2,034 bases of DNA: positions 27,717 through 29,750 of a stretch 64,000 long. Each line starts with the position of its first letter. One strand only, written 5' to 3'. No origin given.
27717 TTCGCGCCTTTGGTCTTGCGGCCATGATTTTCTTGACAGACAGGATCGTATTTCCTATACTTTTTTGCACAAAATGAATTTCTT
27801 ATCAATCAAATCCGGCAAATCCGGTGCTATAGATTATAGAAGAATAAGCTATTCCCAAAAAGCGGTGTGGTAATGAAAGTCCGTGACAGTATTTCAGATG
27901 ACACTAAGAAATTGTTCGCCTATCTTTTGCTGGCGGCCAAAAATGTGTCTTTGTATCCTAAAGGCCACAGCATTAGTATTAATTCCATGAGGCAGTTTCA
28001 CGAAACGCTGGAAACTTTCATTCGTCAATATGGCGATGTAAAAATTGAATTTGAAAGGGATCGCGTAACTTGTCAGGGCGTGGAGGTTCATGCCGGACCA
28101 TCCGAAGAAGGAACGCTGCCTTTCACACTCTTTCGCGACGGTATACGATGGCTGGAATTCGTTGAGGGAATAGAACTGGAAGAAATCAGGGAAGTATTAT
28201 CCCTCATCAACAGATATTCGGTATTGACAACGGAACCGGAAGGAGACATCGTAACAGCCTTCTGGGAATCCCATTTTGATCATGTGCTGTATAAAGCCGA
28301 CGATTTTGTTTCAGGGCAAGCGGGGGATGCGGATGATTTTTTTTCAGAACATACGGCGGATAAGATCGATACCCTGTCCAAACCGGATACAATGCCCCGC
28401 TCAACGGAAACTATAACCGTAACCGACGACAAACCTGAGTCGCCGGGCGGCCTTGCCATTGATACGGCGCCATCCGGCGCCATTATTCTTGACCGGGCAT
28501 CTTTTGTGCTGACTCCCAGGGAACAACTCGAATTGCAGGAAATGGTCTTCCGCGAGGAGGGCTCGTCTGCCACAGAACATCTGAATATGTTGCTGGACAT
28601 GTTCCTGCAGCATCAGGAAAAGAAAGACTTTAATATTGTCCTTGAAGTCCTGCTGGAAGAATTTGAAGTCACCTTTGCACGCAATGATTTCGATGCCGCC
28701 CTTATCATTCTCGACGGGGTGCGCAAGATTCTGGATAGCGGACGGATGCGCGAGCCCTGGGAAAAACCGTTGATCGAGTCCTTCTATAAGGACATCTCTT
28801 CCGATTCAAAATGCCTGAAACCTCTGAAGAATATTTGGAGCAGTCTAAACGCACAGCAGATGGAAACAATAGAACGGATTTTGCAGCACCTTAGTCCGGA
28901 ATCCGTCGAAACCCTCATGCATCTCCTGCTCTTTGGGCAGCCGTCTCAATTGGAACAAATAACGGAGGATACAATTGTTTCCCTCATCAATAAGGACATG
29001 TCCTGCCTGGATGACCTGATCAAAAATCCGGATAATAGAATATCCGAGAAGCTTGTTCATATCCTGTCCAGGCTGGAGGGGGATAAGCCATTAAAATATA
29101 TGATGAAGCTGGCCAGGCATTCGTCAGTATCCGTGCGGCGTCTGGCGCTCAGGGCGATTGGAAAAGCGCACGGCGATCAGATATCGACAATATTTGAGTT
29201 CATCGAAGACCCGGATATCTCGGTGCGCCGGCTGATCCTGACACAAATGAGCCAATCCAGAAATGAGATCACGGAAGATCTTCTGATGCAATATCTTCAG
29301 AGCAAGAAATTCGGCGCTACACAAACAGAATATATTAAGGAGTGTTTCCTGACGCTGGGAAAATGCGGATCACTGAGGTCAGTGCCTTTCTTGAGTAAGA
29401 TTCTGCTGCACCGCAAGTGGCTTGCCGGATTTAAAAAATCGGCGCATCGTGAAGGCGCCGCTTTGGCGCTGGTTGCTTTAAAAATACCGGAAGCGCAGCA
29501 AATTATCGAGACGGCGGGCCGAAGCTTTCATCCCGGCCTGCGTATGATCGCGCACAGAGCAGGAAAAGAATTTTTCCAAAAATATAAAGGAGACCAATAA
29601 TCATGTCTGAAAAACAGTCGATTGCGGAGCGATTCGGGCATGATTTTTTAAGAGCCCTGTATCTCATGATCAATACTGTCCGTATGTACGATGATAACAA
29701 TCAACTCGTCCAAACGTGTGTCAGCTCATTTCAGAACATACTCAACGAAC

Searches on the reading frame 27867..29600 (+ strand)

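Call 84: search_protein_families(library=pfam, proteins=[window:27867-29600:+], max_evalue=0.001)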
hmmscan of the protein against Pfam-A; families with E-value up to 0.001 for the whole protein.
window:27867-29600:+ (577 aa): 1 family
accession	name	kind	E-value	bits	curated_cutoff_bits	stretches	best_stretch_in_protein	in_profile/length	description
PF13646.12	HEAT_2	-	1.2e-09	38.7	27.7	1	413-480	5-74/88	HEAT repeats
